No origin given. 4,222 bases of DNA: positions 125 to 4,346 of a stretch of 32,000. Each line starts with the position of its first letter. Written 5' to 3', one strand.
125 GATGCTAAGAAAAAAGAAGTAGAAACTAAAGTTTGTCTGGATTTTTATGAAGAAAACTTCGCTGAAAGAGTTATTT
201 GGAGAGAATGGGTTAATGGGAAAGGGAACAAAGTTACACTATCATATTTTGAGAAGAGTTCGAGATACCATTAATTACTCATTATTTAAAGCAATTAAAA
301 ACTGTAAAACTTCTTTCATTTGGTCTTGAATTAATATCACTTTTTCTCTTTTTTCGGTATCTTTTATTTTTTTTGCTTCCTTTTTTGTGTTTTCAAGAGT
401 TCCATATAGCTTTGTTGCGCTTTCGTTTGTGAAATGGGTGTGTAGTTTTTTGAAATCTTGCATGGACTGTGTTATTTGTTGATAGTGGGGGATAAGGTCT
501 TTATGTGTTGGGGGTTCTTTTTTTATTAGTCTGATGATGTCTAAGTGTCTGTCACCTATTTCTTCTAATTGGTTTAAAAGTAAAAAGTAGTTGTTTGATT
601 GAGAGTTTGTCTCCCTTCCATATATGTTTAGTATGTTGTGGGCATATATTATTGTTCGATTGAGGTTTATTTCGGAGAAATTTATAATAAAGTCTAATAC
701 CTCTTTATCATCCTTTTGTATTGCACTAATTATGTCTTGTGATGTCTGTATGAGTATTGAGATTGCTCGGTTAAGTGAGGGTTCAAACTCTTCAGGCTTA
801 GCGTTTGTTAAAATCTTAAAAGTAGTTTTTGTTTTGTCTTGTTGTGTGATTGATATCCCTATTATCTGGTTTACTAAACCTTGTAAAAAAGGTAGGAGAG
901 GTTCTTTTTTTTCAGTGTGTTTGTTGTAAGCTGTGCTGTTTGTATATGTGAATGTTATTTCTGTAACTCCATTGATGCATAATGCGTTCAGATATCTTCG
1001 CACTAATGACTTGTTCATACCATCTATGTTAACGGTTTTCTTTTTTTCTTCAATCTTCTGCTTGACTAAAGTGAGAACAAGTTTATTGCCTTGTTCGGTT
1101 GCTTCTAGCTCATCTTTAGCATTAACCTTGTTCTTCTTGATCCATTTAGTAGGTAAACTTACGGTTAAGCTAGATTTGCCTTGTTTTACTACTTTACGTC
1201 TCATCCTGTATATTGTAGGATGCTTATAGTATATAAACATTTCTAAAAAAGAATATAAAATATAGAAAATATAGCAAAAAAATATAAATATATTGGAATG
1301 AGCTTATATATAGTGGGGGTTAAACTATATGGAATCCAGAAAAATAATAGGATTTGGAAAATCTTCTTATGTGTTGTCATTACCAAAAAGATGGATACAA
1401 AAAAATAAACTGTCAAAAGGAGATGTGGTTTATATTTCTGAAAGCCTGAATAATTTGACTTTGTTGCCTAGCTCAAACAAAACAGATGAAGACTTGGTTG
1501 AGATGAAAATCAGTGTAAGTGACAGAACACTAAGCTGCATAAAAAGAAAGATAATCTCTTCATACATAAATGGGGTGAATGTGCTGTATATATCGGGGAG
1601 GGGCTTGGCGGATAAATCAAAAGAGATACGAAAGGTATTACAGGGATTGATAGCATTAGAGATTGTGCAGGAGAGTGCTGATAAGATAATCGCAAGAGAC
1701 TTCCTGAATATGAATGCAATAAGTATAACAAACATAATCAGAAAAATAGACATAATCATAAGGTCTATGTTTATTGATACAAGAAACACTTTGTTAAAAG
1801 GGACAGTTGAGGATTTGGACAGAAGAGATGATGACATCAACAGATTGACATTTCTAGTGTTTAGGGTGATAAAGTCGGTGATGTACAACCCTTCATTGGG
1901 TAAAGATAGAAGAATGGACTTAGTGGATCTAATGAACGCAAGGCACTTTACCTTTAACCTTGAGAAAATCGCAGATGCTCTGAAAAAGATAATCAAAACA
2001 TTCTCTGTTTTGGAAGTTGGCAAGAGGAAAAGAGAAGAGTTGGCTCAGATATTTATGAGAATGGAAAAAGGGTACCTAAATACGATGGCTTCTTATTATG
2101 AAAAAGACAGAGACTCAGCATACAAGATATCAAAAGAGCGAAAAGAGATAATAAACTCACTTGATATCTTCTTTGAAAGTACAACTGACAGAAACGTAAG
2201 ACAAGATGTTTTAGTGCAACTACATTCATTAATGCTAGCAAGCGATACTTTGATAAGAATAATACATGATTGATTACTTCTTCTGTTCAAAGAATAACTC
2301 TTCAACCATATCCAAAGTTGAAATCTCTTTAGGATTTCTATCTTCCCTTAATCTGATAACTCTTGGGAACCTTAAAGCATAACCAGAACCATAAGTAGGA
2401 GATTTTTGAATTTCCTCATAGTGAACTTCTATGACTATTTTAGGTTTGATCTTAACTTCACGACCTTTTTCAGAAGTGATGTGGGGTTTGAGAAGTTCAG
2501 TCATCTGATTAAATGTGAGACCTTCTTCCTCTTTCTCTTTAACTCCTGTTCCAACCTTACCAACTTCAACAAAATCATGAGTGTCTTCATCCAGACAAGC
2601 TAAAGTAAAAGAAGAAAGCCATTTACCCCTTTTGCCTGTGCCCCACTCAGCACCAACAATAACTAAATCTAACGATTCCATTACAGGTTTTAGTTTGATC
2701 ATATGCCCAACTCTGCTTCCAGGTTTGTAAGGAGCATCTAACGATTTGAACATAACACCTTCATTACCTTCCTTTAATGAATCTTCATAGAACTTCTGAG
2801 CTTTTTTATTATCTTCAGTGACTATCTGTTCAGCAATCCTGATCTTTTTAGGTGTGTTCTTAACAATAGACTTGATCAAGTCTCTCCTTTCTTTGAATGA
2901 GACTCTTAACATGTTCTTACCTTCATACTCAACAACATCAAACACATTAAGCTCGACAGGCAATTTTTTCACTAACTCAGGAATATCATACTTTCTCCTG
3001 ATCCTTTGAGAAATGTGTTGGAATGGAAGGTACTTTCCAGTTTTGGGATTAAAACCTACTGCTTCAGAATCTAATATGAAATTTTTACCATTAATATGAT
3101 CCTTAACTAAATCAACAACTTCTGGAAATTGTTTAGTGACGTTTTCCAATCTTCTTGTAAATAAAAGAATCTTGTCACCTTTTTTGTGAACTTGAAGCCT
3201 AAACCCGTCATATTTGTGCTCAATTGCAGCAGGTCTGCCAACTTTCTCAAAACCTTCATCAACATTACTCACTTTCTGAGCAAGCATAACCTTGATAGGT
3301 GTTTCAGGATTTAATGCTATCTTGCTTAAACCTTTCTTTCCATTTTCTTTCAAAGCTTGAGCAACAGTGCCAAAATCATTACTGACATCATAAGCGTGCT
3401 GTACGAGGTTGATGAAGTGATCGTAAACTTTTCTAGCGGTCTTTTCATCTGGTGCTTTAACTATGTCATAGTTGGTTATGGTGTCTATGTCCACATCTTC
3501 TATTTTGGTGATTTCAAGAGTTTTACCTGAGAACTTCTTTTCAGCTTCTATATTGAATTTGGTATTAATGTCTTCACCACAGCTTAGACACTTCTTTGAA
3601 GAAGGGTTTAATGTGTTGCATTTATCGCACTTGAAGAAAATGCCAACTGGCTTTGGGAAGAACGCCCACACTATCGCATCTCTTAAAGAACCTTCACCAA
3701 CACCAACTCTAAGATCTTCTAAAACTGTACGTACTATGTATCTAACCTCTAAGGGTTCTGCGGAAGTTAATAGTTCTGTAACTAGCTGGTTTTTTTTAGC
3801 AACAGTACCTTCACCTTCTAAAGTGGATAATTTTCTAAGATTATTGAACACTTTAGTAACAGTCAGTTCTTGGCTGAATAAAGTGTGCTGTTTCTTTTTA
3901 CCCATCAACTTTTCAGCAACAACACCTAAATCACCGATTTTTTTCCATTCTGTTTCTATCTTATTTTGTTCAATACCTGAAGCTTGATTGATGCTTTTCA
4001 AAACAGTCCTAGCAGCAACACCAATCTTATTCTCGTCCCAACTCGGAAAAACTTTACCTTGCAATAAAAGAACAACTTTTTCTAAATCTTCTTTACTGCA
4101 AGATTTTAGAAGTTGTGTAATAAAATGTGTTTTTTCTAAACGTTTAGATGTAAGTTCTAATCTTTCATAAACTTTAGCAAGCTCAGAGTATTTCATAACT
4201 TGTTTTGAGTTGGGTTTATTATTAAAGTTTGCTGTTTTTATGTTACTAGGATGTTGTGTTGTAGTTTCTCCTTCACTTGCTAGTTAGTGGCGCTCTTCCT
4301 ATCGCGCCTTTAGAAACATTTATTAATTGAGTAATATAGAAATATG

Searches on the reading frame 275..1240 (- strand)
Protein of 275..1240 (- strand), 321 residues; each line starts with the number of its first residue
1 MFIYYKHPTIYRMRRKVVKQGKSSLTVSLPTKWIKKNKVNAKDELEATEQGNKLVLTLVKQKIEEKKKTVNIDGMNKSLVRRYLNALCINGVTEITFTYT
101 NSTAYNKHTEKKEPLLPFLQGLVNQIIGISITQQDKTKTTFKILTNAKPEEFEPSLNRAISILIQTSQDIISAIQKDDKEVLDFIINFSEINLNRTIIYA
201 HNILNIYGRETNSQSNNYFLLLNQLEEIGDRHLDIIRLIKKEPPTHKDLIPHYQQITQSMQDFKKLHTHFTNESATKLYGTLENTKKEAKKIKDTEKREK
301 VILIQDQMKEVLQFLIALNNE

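Call 31: find_encoding_contigs(protein=window:275-1240:-, flank=10000, max_places=5)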
Protein window:275-1240:- (321 aa): 1 contig read that carries it; 1 place shown.
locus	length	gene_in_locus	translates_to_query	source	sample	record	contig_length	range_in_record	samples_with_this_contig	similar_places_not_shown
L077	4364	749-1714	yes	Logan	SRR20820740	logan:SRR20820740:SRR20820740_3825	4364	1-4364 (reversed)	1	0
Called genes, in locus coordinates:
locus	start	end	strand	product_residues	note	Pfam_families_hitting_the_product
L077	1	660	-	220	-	?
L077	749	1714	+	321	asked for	PF04014:MazE_antitoxin (weak)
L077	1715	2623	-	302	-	-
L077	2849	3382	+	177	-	-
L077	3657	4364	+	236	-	?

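Call 38: search_protein_families(library=pfam, proteins=[window:275-1240:-])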
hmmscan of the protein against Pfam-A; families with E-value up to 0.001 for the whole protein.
window:275-1240:- (321 aa): 1 family
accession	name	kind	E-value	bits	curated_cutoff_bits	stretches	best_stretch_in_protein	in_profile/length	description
PF04014.23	MazE_antitoxin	-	5.2e-07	30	24.7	1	18-62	1-46/48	Antidote-toxin recognition MazE, bacterial antitoxin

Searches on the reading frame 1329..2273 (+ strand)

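Call 38: search_protein_families(library=pfam, proteins=[window:1329-2273:+])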
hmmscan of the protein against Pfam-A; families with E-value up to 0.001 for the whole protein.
window:1329-2273:+ (314 aa): 2 families
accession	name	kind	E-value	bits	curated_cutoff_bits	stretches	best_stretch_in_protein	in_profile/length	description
PF04014.23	MazE_antitoxin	-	6.9e-05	23.2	24.7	1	11-50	5-45/48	Antidote-toxin recognition MazE, bacterial antitoxin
PF01895.24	PhoU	-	0.00031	21.5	23.5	0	144-223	8-87/89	PhoU domain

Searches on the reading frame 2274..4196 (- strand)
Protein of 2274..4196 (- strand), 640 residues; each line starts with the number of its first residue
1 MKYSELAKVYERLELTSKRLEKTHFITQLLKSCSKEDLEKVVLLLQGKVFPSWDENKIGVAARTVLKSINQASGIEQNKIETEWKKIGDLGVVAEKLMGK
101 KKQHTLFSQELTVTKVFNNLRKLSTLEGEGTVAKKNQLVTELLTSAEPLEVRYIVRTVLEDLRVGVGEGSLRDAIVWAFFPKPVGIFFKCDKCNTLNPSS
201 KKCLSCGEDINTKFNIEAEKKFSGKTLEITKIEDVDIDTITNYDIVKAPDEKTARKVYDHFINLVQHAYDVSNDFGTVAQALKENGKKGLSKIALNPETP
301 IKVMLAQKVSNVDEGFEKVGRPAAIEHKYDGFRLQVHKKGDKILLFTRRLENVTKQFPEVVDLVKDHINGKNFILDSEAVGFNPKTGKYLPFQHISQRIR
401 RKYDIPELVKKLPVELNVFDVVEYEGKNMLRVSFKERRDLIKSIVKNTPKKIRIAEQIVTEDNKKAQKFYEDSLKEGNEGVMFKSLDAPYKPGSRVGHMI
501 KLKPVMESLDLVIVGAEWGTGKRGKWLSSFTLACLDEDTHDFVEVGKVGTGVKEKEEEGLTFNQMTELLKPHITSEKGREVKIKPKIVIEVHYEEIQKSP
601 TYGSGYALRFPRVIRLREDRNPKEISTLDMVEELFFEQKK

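Call 9: search_protein_families(library=pfam, proteins=[window:2274-4196:-])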
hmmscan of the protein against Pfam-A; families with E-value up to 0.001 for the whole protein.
window:2274-4196:- (640 aa): 4 families
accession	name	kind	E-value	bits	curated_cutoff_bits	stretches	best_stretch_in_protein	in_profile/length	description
PF01068.26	DNA_ligase_A_M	-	1.8e-56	191.5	26.2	1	304-503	2-204/204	ATP dependent DNA ligase domain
PF04675.19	DNA_ligase_A_N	-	5.6e-42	144.3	24.6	1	3-175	2-173/174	DNA ligase N terminus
PF04679.21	DNA_ligase_A_C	-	6.8e-16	58.9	27.5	1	523-620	1-94/94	ATP dependent DNA ligase C terminal region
PF09414.15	RNA_ligase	-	1.3e-05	25.9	27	1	324-488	4-160/171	RNA ligase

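Call 20: find_related_loci(query=window:2274-4196:-, collection=genome_contigs, flank=10000)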
Query window:2274-4196:- (640 aa) in genome_contigs; peptide patterns used: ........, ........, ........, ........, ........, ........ (x = any residue, [..] = any of these).
123 stretches matched a pattern; 74 encode a relative of the query (tblastn E <= 1e-3); 74 distinct loci.
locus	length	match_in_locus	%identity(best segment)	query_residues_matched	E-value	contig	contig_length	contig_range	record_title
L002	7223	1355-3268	62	1-639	0e+0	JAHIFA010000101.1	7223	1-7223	MAG: Nanoarchaeota archaeon isolate KR11_0.1_MetaG.mb.55 KR11_0.1_MetaG.mb.55_k141_830246, whole genome shotgun sequence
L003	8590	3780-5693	62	1-639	0e+0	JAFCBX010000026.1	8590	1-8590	MAG: Methanosarcinales archaeon isolate AB_1215_Bin_111 AB_1215_Bin_111.fna_scaffold_15130, whole genome shotgun sequenc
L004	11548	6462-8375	61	1-639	0e+0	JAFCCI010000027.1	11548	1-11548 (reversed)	Candidatus Woesearchaeota archaeon isolate AB_3033_Bin_101 AB_3033_Bin_101_scaffold_10537, whole genome shotgun sequence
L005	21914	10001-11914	62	1-639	0e+0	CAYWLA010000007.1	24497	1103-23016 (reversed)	MAG TPA_asm: uncultured Methanosarcinales archaeon isolate SRP178699_co1_467 genome assembly, contig: NODE_2335_length_2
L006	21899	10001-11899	57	1-639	0e+0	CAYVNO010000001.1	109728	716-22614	MAG TPA_asm: uncultured Methanosarcinales archaeon isolate SRP200020_co3_56 genome assembly, contig: NODE_184_length_109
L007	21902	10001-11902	55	1-640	0e+0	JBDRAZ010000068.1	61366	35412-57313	MAG: archaeon isolate MEGAHIT-group-1.1032 k141_4805618, whole genome shotgun sequence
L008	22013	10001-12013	53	1-639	0e+0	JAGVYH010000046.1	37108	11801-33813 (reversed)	Candidatus Woesearchaeota archaeon isolate RIFCSPHIGHO2_02_FULL_33_21 rifcsphigho2_02_scaffold_2749, whole genome shotgu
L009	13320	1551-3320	55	1-639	0e+0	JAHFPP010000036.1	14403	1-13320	MAG: Candidatus Woesearchaeota archaeon isolate nzgw53 NODE_8670_length_14404_cov_2.850102, whole genome shotgun sequenc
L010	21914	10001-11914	62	1-639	0e+0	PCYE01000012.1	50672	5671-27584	MAG: Candidatus Woesearchaeota archaeon CG10_big_fil_rev_8_21_14_0_10_33_12 CG10_8_21_14_0.10_scaffold_490_c, whole geno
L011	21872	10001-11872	52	1-639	0e+0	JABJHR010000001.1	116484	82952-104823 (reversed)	MAG: Candidatus Woesearchaeota archaeon isolate SI074_bin25 k141_2221873, whole genome shotgun sequence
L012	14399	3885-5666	52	1-640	0e+0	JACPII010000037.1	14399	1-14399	MAG: Candidatus Woesearchaeota archaeon isolate NC_groundwater_436_Ag_B-0.1um_47_15 GD18-4_B1_scaffold_259292, whole gen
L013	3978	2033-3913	51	1-639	0e+0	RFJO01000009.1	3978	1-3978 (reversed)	MAG: Candidatus Woesearchaeota archaeon isolate J104 k99_133373, whole genome shotgun sequence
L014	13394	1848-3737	51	1-635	0e+0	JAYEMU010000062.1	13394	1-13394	MAG: Nanoarchaeota archaeon isolate MAG073 MAG073_62, whole genome shotgun sequence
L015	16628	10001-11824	53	1-639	0e+0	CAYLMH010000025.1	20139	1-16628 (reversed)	MAG TPA_asm: uncultured Methanosarcinales archaeon isolate binchicken_co125_1075 genome assembly, contig: NODE_5376_leng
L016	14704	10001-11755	52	1-639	0e+0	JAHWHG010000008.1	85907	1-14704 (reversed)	MAG: Candidatus Woesearchaeota archaeon isolate FT2_348 k127_36810253, whole genome shotgun sequence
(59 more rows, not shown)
